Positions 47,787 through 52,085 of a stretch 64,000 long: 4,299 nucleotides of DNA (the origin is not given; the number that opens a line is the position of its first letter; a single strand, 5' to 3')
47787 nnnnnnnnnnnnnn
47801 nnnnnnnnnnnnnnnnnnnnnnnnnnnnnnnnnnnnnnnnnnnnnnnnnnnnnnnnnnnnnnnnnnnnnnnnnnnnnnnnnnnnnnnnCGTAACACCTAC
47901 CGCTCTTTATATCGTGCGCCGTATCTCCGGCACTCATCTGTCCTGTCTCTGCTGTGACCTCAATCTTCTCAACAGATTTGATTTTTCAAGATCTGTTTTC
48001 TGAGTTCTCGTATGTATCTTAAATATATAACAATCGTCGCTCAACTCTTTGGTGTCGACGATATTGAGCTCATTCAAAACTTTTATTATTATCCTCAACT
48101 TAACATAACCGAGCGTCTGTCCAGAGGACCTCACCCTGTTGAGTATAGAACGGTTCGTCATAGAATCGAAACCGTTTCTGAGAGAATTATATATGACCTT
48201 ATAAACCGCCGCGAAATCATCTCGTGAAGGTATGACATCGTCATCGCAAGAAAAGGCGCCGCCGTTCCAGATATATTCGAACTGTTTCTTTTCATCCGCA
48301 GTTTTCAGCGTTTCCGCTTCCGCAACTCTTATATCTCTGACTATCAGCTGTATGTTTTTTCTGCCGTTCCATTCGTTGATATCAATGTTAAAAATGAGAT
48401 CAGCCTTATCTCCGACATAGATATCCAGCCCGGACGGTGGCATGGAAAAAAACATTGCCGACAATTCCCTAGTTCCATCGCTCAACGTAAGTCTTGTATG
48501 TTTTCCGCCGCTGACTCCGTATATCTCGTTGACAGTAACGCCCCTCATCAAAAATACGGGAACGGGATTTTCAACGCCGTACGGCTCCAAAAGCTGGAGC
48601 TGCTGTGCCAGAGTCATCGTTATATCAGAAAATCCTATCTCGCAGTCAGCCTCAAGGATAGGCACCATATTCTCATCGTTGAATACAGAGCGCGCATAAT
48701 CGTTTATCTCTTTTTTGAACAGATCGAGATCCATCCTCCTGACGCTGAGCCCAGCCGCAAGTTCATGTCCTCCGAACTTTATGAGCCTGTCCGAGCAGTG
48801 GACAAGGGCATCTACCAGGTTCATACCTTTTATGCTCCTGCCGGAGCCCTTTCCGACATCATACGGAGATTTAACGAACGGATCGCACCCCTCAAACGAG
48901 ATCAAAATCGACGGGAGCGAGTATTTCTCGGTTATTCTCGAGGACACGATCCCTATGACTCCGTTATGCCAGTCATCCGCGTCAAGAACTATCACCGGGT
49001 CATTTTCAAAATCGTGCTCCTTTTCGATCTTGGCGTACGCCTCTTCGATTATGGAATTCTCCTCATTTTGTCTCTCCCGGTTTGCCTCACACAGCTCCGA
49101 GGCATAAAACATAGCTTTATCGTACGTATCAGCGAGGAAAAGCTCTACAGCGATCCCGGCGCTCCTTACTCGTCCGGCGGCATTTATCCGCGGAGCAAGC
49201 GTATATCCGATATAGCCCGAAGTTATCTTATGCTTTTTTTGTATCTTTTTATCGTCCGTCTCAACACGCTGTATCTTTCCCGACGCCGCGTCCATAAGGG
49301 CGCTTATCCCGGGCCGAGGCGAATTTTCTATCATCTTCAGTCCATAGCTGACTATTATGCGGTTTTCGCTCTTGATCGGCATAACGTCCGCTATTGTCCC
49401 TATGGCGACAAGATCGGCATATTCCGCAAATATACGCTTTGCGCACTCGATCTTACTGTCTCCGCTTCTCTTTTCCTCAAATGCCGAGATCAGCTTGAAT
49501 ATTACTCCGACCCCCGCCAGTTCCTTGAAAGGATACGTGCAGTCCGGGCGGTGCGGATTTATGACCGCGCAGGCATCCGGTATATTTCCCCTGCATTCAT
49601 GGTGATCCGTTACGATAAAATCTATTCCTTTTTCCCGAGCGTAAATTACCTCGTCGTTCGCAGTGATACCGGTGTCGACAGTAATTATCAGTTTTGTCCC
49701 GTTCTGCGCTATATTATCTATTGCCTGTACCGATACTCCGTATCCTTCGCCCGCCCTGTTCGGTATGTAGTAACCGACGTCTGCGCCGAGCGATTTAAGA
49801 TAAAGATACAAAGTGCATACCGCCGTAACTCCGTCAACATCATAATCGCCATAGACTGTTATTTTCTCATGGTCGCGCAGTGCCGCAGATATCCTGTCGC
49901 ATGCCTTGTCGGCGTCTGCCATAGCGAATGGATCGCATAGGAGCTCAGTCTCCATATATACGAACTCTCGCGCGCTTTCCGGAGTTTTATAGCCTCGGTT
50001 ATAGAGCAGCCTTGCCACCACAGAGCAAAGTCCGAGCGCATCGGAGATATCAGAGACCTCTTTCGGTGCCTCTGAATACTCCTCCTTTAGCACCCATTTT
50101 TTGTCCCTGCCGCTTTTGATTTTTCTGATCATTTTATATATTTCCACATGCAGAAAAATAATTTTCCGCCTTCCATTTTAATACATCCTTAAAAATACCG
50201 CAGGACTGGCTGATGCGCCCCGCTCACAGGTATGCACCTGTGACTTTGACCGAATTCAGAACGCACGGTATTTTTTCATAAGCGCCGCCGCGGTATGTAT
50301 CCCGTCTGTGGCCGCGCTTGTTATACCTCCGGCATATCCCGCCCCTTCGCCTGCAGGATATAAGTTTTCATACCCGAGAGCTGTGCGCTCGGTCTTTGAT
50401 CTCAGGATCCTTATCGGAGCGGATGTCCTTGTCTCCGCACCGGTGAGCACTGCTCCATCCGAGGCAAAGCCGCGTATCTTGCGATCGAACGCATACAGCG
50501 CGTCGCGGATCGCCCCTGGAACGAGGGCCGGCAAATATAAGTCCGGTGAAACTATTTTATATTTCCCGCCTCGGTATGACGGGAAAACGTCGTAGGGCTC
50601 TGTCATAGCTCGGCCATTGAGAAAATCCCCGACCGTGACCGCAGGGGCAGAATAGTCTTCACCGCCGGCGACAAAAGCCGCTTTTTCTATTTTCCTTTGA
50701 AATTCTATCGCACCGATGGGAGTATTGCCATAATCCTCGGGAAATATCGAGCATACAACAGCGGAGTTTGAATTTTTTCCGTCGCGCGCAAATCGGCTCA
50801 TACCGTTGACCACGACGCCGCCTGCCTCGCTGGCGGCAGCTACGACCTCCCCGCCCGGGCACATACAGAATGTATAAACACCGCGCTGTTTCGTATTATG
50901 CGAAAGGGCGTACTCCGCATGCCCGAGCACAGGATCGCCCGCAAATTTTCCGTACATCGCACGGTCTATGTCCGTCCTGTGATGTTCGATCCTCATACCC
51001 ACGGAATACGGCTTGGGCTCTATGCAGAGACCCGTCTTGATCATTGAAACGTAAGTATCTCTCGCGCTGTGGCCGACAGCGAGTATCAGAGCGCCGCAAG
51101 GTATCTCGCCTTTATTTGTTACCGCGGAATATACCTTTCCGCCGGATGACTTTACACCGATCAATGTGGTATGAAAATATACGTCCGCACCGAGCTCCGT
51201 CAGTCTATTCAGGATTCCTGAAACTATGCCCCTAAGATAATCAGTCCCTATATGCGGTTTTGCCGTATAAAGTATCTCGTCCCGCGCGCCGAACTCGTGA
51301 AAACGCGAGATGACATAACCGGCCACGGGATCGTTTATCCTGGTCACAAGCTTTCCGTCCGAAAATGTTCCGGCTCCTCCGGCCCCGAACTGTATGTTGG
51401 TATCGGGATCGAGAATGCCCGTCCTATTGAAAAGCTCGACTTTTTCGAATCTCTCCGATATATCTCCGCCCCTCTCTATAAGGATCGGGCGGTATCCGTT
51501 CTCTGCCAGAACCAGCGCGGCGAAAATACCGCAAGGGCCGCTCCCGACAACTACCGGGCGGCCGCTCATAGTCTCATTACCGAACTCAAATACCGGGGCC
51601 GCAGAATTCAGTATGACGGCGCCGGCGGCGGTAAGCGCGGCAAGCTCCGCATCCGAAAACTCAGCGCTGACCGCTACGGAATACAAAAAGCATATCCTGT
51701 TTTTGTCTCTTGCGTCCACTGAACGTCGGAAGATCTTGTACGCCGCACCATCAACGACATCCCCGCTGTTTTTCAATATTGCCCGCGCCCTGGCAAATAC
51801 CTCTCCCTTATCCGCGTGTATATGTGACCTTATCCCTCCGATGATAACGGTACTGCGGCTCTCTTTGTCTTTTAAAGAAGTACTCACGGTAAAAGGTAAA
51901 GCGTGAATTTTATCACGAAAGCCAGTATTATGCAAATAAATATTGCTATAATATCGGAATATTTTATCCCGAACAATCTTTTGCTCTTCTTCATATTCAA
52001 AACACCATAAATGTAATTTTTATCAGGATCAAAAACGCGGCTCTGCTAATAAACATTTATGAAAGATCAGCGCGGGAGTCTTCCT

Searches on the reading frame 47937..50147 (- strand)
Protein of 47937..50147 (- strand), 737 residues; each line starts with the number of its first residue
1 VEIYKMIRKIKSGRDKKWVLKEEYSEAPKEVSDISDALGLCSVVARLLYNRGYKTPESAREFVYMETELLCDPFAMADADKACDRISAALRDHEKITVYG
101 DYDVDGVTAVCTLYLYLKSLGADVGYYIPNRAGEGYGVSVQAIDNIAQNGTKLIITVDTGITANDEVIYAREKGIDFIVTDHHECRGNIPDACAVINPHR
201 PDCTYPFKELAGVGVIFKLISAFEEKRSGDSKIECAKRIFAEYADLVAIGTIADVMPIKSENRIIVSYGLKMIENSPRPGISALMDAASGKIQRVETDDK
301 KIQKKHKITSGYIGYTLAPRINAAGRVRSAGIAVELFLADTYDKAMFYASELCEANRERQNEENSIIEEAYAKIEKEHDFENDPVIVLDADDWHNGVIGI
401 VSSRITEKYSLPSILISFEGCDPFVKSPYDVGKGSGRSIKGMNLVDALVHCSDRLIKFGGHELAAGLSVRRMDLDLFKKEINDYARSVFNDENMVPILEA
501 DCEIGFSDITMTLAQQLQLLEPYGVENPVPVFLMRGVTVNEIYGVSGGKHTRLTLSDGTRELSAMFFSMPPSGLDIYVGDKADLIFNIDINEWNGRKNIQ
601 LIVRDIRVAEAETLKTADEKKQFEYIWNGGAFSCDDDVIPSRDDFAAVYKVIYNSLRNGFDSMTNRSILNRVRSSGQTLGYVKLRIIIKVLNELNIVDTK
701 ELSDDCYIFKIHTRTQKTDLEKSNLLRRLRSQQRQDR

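Call 44: search_protein_families(library=pfam, proteins=[window:47937-50147:-], max_evalue=0.00001)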
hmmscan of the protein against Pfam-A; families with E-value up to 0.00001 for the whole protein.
window:47937-50147:- (737 aa): 3 families
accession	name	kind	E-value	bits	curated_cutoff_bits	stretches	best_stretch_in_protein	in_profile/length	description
PF01368.27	DHH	-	1.2e-30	106.8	28.1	1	95-251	1-125/125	DHH family, N-terminal domain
PF17768.7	RecJ_OB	-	1.5e-28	99.5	27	1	501-605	2-107/107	RecJ OB domain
PF02272.25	DHHA1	-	2.2e-09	38.1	25.9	1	382-485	1-100/102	DHHA1 domain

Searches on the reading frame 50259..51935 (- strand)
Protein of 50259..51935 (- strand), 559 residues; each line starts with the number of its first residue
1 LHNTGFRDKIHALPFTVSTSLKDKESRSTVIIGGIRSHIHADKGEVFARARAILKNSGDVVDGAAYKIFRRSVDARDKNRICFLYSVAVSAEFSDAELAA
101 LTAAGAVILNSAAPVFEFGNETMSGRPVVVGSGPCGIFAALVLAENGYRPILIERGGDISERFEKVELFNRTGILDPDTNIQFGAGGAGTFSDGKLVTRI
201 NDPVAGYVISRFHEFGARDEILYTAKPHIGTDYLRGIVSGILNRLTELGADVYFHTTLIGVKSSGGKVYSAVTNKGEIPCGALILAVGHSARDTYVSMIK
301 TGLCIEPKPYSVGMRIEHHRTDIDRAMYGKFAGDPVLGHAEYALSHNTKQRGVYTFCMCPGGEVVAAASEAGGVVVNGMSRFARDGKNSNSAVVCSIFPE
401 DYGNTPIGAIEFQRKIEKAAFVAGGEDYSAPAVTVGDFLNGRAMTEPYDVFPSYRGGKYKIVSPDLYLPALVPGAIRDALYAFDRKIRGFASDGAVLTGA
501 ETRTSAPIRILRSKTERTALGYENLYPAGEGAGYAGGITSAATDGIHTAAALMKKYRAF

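Call 44: search_protein_families(library=pfam, proteins=[window:50259-51935:-], max_evalue=0.00001)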
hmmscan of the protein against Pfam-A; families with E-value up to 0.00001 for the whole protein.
window:50259-51935:- (559 aa): 4 families
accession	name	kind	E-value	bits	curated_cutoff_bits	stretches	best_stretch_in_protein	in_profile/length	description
PF21688.3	FAD-depend_C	-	2.9e-67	227.1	27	1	309-504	1-197/197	FAD-dependent protein, C-terminal domain-like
PF01266.30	DAO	-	1.4e-08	35.1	27.9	0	238-300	152-214/353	FAD dependent oxidoreductase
PF03486.20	HI0933_like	-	3.8e-06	27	50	0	128-163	4-39/244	HI0933-like protein Rossmann domain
PF07992.20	Pyr_redox_2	-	6.1e-06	26.3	26.1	0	128-159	4-35/291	Pyridine nucleotide-disulphide oxidoreductase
